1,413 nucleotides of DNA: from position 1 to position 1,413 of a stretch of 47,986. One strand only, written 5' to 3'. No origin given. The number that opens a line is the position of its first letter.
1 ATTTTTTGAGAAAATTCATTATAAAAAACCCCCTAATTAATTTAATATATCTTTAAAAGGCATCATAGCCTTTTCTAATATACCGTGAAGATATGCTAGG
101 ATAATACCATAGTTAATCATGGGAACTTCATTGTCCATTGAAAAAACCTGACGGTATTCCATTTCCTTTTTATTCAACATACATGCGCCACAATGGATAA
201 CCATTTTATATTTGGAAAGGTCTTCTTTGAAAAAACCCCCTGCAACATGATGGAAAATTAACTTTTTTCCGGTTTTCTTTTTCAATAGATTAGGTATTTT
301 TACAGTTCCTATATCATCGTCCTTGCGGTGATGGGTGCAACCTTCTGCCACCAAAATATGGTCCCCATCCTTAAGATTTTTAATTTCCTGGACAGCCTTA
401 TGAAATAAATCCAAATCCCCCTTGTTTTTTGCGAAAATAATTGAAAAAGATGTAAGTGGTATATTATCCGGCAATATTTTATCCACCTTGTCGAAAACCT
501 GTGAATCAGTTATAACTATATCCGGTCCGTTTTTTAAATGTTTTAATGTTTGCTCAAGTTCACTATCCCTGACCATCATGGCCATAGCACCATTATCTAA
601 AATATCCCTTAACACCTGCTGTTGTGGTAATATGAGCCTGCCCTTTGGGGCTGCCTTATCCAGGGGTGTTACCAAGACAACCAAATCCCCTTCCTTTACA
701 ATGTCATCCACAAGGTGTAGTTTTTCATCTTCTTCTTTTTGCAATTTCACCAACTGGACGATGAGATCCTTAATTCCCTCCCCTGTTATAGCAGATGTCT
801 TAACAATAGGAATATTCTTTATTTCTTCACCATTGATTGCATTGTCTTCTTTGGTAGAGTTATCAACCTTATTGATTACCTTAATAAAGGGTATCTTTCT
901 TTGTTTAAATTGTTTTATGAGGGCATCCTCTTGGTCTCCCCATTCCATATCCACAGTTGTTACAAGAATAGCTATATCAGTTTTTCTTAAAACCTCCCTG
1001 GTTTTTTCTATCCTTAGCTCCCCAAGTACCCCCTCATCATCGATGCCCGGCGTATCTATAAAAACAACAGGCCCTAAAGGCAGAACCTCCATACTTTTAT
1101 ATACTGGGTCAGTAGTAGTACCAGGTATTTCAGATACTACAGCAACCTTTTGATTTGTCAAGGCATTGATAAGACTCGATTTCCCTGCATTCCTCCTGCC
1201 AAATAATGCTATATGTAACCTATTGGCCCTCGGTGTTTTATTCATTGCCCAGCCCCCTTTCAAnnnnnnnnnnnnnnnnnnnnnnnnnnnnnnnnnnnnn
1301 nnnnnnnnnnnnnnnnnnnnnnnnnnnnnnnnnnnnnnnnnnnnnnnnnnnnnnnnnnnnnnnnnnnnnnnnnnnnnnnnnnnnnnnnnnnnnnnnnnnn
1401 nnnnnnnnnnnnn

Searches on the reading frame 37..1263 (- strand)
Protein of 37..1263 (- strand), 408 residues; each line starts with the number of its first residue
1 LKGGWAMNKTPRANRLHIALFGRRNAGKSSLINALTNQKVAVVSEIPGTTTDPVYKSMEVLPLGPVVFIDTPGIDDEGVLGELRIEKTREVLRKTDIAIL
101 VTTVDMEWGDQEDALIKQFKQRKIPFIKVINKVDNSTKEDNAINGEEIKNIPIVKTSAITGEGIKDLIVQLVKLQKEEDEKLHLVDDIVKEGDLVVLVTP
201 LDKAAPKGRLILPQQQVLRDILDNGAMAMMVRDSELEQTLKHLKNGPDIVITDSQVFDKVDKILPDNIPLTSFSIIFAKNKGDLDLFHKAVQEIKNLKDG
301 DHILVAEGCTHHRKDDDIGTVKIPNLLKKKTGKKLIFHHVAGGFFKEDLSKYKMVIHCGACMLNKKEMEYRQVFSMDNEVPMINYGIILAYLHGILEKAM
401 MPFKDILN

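Call 7: search_protein_families(library=pfam, proteins=[window:37-1263:-])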
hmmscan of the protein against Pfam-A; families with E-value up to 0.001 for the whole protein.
window:37-1263:- (408 aa): 7 families
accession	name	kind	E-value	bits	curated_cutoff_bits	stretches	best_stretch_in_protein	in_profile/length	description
PF18133.7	HydF_tetramer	-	9.6e-46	154.9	22.6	1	287-401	3-117/118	Hydrogen maturase F tetramerization domain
PF18128.7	HydF_dimer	-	6.3e-41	138.9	23.4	1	184-282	1-99/99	Hydrogen maturase F dimerization domain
PF01926.29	MMR_HSR1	-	6.3e-23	81.5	21.9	1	17-132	1-113/113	50S ribosome-binding GTPase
PF02421.24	FeoB_N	-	7.5e-15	55.2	27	1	17-169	2-154/156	Ferrous iron transport protein B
PF00350.29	Dynamin_N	-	1.2e-11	45.3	27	2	18-50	1-33/168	Dynamin family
PF00009.33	GTP_EFTU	-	4.7e-10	39.8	26.5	1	68-173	73-184/188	Elongation factor Tu GTP binding domain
PF03193.22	RsgA_GTPase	-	3e-07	30.8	30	0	18-76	109-170/174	RsgA GTPase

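Call 30: find_related_loci(query=window:37-1245:-, collection=metagenome_contigs, flank=3000)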
Query window:37-1245:- (402 aa) in metagenome_contigs; peptide patterns used: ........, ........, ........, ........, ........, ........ (x = any residue, [..] = any of these).
600 stretches matched a pattern (row limit reached: there are more); 485 encode a relative of the query (tblastn E <= 1e-3); the best 80 are kept; 80 distinct loci.
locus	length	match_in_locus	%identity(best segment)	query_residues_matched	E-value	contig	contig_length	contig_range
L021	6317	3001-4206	70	1-402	0e+0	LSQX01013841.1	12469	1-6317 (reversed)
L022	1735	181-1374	69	1-398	0e+0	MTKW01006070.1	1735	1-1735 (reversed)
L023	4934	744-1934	70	1-398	0e+0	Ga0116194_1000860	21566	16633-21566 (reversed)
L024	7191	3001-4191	65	1-397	0e+0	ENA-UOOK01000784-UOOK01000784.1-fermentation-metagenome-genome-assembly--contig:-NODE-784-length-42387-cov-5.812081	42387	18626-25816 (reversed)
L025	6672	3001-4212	64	1-402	2e-174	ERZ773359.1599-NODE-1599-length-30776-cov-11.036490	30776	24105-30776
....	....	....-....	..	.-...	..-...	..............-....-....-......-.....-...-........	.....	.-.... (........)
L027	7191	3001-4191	56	1-397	1e-140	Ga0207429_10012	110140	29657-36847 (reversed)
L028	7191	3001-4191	55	1-397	7e-140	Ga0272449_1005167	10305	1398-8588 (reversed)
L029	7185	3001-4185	54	1-402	1e-139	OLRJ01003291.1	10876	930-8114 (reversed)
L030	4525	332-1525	52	1-397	9e-140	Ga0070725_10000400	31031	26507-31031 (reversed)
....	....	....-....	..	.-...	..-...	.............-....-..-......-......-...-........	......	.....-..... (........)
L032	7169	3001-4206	52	1-400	3e-138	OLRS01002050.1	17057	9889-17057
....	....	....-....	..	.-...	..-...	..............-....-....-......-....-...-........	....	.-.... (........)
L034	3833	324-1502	52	1-397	6e-142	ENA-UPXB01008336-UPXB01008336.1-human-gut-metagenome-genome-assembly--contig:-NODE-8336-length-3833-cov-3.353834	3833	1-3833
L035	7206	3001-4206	52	1-400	3e-138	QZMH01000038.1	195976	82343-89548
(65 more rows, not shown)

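Call 57: find_homologous_proteins(query=window:37-1245:-, max_evalue=1e-120)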
Query window:37-1245:- (402 aa): 5142 proteins with E <= 1e-120 among 8000 candidates; the best 120 are listed.
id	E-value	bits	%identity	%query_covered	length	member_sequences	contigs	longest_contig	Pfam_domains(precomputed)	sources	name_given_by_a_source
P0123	8.5e-261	883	100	100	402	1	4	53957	PF18128.8,PF01926.30,PF00350.30,PF02421.25,PF00009.34,PF18133.8,PF03193.23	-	-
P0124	2.9e-260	881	100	100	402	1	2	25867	PF18128.8,PF01926.30,PF00350.30,PF02421.25,PF00009.34,PF18133.8,PF03193.23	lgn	-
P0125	4.8e-240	815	93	100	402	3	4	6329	PF18128.8,PF01926.30,PF00350.30,PF02421.25,PF00009.34,PF18133.8,PF03193.23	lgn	-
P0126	1.3e-202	691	77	99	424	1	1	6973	PF18128.8,PF01926.30,PF00350.30,PF02421.25,PF00009.34,PF18133.8,PF03193.23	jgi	jgi:[FeFe] hydrogenase H-cluster maturation GTPase HydF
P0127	1.2e-199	682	77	99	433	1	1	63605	PF18128.8,PF01926.30,PF00350.30,PF02421.25,PF00009.34,PF18133.8,PF03193.23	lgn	-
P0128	7.4e-199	679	73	100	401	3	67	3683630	PF18128.8,PF01926.30,PF00350.30,PF02421.25,PF00009.34,PF18133.8,PF03193.23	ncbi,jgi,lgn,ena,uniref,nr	ncbi:[FeFe] hydrogenase H-cluster maturation GTPase HydF [Acetivibrio saccincola]|jgi:[FeFe] hydroge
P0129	1.5e-198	678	76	99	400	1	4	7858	PF18128.8,PF01926.30,PF00350.30,PF02421.25,PF00009.34,PF18133.8,PF03193.23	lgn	-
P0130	5.7e-198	676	74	99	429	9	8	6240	PF18128.8,PF01926.30,PF00350.30,PF02421.25,PF00009.34,PF18133.8,PF03193.23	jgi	jgi:[FeFe] hydrogenase H-cluster maturation GTPase HydF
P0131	7.6e-198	676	73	100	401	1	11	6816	PF18128.8,PF01926.30,PF00350.30,PF02421.25,PF00009.34,PF18133.8,PF03193.23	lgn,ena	-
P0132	9.6e-198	675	75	99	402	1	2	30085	PF18128.8,PF01926.30,PF00350.30,PF02421.25,PF00009.34,PF18133.8,PF03193.23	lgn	-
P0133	1.0e-197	675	74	99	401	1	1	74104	PF18128.8,PF01926.30,PF00350.30,PF02421.25,PF00009.34,PF18133.8,PF03193.23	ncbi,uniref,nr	ncbi:[FeFe] hydrogenase H-cluster maturation GTPase HydF [Herbivorax sp. ANBcel31]|uniref:[FeFe] hyd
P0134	1.7e-197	674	76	100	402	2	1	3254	PF18128.8,PF01926.30,PF00350.30,PF02421.25,PF00009.34,PF18133.8,PF03193.23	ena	-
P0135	8.0e-197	672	74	99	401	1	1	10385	PF18128.8,PF01926.30,PF00350.30,PF02421.25,PF00009.34,PF18133.8,PF03193.23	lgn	-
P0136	8.0e-196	669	72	100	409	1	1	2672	PF18128.8,PF01926.30,PF00350.30,PF02421.25,PF00009.34,PF18133.8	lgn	-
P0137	2.1e-195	668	73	100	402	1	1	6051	PF18128.8,PF01926.30,PF00350.30,PF02421.25,PF00009.34,PF18133.8,PF03193.23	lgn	-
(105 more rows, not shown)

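Call 58: find_encoding_contigs(protein=P0128, flank=1500, max_places=4)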
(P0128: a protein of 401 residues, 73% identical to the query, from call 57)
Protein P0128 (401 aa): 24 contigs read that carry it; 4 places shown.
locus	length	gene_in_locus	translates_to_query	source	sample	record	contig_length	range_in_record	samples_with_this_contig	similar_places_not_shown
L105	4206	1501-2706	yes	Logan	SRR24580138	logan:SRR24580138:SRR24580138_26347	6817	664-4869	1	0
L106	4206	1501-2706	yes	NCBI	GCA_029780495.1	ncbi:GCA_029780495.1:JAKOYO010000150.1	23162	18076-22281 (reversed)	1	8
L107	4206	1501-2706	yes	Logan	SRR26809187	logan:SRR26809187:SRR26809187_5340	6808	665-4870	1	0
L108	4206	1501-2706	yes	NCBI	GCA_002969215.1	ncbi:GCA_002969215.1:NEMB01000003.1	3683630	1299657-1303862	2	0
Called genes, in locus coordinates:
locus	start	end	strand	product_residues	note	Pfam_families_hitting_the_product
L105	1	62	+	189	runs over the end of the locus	-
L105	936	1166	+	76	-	-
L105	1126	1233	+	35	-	-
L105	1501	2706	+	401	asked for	PF01926:MMR_HSR1, PF02421:FeoB_N, PF03193:RsgA_GTPase (faint), PF00350:Dynamin_N (weak), PF00009:GTP_EFTU, PF18128:HydF_dimer, PF18133:HydF_tetramer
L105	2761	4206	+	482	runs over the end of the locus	PF04055:Radical_SAM, PF06968:BATS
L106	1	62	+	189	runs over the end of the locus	-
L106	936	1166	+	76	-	-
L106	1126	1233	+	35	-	-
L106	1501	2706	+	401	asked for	PF01926:MMR_HSR1, PF02421:FeoB_N, PF03193:RsgA_GTPase (faint), PF00350:Dynamin_N (weak), PF00009:GTP_EFTU, PF18128:HydF_dimer, PF18133:HydF_tetramer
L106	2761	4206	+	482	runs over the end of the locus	PF04055:Radical_SAM, PF06968:BATS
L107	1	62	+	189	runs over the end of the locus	-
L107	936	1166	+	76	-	-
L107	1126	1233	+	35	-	-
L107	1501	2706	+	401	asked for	PF01926:MMR_HSR1, PF02421:FeoB_N, PF03193:RsgA_GTPase (faint), PF00350:Dynamin_N (weak), PF00009:GTP_EFTU, PF18128:HydF_dimer, PF18133:HydF_tetramer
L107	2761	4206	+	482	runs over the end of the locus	PF04055:Radical_SAM, PF06968:BATS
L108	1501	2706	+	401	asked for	PF01926:MMR_HSR1, PF02421:FeoB_N, PF03193:RsgA_GTPase (faint), PF00350:Dynamin_N (weak), PF00009:GTP_EFTU, PF18128:HydF_dimer, PF18133:HydF_tetramer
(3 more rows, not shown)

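Call 59: find_encoding_contigs(protein=P0127, flank=1500, max_places=3)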
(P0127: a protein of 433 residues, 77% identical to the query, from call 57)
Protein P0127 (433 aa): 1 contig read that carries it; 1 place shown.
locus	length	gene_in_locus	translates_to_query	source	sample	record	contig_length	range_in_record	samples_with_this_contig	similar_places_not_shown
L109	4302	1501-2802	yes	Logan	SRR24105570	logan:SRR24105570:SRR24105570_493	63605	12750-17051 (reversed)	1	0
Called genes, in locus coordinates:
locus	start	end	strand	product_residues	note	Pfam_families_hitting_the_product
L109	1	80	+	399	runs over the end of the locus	PF03435:Sacchrp_dh_NADP, PF16653:Sacchrp_dh_C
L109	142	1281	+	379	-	PF00278:Orn_DAP_Arg_deC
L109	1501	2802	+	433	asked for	PF03193:RsgA_GTPase (faint), PF02421:FeoB_N, PF00350:Dynamin_N (faint), PF01926:MMR_HSR1, PF00009:GTP_EFTU, PF18128:HydF_dimer, PF18133:HydF_tetramer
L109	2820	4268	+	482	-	PF04055:Radical_SAM, PF06968:BATS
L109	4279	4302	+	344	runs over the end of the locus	PF04055:Radical_SAM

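Call 60: find_encoding_contigs(protein=P0125, flank=1500, max_places=4)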
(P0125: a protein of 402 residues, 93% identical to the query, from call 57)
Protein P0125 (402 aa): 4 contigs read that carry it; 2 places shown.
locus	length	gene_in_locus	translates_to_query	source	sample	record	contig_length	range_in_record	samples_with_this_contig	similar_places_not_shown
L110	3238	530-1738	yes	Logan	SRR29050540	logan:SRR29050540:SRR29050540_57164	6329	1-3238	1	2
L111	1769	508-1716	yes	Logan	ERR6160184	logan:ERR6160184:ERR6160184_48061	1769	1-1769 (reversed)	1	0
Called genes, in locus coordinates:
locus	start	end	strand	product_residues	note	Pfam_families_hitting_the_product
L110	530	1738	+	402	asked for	PF00350:Dynamin_N (faint), PF01926:MMR_HSR1, PF02421:FeoB_N, PF03193:RsgA_GTPase (faint), PF00009:GTP_EFTU, PF18128:HydF_dimer, PF18133:HydF_tetramer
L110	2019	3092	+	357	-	PF04055:Radical_SAM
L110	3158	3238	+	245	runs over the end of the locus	PF00528:BPD_transp_1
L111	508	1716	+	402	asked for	PF00350:Dynamin_N (faint), PF01926:MMR_HSR1, PF02421:FeoB_N, PF03193:RsgA_GTPase (faint), PF00009:GTP_EFTU, PF18128:HydF_dimer, PF18133:HydF_tetramer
